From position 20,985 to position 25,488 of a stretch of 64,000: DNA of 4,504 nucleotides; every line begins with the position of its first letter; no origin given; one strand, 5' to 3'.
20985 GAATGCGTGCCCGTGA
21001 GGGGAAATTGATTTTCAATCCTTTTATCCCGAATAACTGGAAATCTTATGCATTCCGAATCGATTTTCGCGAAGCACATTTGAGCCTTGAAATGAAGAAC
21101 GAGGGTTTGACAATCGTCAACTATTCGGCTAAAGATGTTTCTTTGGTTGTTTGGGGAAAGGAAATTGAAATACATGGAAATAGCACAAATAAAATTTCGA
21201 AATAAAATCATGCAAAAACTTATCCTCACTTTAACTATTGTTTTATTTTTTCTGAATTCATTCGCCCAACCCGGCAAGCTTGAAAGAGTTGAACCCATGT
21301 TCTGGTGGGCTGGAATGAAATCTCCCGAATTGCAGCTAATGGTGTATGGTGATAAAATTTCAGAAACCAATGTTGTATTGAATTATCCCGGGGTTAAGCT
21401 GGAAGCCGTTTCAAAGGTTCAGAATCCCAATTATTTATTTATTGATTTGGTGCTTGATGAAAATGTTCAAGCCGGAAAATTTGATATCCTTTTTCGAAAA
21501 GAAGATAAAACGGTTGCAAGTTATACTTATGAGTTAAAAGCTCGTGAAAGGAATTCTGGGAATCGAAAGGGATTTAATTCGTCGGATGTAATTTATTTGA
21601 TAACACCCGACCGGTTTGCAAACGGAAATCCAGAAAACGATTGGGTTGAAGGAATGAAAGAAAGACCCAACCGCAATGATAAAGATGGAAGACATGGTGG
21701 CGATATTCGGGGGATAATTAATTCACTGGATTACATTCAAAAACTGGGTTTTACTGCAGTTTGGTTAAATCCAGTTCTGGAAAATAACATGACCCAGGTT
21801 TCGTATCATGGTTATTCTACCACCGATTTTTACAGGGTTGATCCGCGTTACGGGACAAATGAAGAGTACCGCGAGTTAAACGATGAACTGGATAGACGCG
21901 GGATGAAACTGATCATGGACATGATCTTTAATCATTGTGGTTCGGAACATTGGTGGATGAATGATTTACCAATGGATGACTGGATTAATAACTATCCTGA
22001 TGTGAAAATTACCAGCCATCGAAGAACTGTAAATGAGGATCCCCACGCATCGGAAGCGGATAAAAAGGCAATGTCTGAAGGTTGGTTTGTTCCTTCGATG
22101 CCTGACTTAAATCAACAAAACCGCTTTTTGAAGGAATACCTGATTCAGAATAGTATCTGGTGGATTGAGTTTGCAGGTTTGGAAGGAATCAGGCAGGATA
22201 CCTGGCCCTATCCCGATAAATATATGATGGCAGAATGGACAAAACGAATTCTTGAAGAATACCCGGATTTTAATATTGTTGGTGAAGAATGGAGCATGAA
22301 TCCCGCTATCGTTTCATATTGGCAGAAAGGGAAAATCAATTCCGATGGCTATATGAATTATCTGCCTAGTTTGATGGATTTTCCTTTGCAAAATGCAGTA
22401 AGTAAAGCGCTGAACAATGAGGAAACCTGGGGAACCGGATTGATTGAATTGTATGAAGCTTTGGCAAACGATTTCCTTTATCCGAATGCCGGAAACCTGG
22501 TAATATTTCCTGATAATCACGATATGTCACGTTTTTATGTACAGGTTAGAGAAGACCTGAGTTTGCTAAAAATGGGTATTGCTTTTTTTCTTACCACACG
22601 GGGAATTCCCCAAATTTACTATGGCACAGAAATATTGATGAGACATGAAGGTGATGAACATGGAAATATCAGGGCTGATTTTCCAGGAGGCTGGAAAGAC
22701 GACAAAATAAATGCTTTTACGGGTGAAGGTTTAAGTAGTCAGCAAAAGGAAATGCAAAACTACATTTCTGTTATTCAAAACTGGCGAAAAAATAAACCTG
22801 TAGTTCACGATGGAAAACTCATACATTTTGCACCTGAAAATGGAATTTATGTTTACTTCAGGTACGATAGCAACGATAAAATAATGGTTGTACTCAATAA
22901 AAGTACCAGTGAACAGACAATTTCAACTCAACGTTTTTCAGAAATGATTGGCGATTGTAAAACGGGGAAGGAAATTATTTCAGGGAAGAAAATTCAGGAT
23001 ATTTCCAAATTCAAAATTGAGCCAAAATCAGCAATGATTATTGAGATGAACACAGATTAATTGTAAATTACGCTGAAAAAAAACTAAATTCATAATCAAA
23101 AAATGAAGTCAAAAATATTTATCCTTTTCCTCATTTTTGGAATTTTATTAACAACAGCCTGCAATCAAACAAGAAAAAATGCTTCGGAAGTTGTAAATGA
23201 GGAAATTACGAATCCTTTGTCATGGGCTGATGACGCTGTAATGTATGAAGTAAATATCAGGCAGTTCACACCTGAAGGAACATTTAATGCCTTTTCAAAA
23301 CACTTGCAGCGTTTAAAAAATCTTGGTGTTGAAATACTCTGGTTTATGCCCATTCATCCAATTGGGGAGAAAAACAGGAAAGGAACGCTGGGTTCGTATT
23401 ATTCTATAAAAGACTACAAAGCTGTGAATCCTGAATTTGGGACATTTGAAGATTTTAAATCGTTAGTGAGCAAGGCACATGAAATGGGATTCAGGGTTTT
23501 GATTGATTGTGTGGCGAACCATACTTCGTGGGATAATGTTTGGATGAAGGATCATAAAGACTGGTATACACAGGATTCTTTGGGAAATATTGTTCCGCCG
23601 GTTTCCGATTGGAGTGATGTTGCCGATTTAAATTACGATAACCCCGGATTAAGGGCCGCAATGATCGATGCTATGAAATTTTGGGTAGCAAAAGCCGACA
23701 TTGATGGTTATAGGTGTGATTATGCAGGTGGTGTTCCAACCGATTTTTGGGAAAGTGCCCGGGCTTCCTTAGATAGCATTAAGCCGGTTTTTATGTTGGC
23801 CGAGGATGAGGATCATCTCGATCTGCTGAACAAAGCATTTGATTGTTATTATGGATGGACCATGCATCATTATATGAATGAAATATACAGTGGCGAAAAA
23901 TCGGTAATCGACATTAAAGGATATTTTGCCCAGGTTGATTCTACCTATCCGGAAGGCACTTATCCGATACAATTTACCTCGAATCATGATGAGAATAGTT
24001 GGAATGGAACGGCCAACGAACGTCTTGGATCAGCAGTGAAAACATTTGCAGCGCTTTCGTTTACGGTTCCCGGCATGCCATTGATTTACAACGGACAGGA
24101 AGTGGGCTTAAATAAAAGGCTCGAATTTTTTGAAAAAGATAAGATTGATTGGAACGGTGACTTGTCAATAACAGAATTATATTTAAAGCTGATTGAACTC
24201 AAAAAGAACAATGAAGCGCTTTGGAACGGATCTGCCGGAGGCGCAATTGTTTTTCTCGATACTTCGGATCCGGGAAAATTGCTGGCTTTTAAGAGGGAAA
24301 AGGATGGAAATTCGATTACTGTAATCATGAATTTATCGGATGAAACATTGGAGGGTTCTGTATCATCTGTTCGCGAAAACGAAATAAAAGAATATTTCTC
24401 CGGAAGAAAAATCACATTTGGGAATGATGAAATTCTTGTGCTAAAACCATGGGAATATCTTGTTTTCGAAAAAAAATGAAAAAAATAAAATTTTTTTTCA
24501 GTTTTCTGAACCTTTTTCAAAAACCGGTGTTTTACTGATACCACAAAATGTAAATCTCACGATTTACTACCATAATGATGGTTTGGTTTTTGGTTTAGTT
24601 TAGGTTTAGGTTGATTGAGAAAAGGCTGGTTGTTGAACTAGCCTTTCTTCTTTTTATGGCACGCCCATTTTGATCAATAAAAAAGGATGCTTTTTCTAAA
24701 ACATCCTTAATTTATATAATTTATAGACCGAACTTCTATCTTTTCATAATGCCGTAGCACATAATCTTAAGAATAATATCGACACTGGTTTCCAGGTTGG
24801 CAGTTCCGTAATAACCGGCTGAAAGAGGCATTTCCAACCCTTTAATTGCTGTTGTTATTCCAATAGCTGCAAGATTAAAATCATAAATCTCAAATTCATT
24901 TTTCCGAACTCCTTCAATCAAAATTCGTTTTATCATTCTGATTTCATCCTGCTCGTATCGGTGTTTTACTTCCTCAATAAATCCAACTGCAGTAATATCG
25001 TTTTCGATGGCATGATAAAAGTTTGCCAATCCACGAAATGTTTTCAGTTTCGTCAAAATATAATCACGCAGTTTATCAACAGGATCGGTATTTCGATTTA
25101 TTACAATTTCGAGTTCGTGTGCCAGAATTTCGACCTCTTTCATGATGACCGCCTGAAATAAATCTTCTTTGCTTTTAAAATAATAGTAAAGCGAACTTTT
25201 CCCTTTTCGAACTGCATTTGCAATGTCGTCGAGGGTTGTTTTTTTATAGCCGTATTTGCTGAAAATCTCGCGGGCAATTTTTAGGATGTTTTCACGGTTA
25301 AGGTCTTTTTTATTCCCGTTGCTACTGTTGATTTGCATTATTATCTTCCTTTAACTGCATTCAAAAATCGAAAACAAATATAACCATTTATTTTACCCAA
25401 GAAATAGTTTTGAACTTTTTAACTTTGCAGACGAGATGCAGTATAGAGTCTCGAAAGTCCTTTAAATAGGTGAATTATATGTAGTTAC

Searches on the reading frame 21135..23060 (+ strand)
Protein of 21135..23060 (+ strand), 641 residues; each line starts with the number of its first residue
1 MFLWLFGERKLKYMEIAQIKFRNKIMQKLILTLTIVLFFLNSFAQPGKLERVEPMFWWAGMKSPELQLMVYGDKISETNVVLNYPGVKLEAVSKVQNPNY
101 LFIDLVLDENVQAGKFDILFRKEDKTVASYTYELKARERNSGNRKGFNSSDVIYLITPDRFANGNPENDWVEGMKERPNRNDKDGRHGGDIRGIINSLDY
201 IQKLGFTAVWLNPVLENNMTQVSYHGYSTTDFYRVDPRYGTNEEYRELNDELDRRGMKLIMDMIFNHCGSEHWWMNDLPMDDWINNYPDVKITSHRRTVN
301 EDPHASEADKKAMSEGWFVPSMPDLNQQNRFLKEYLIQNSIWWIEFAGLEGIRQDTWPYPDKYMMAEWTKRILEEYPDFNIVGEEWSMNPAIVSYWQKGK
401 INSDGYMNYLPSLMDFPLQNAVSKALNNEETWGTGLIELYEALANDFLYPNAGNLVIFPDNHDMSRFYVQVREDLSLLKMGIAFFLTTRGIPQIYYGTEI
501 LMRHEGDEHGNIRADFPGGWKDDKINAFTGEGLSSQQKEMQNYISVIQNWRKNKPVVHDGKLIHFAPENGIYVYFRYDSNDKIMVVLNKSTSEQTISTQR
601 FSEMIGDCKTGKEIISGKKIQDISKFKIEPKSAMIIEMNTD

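Call 49: search_protein_families(library=pfam, proteins=[window:21135-23060:+])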
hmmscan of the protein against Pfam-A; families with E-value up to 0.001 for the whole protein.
window:21135-23060:+ (641 aa): 4 families
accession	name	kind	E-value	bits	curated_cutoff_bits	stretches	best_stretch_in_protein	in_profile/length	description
PF00128.31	Alpha-amylase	-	1.4e-54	186.5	22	1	156-504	2-358/446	Alpha amylase, catalytic domain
PF09087.17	Cyc-maltodext_N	-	8e-33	113.1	25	1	51-138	1-88/88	Cyclomaltodextrinase, N-terminal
PF10438.15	Cyc-maltodext_C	-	9.6e-27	93.3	22.2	1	562-637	1-76/76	Cyclo-malto-dextrinase C-terminal domain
PF16657.11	Malt_amylase_C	-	0.00036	21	27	0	564-628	5-68/75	Maltogenic Amylase, C-terminal domain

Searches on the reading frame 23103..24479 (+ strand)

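Call 49: search_protein_families(library=pfam, proteins=[window:23103-24479:+])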
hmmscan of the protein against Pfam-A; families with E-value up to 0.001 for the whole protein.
window:23103-24479:+ (458 aa): 3 families
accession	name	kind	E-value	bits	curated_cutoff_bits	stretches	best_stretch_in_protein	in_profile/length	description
PF00128.31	Alpha-amylase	-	2.7e-37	129.5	22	1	59-338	16-358/446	Alpha amylase, catalytic domain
PF14701.12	hDGE_amylase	-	1.7e-08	34.4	27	1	59-153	19-115/439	Glycogen debranching enzyme, glucanotransferase domain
PF16657.11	Malt_amylase_C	-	4.1e-08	33.6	27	1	380-453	1-74/75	Maltogenic Amylase, C-terminal domain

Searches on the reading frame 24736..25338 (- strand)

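Call 49: search_protein_families(library=pfam, proteins=[window:24736-25338:-])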
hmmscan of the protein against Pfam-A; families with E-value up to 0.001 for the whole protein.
window:24736-25338:- (200 aa): 1 family
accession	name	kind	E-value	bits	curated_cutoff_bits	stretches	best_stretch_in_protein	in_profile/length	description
PF00440.29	TetR_N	-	3.6e-15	55.9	24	1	18-64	1-47/47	Bacterial regulatory proteins, tetR family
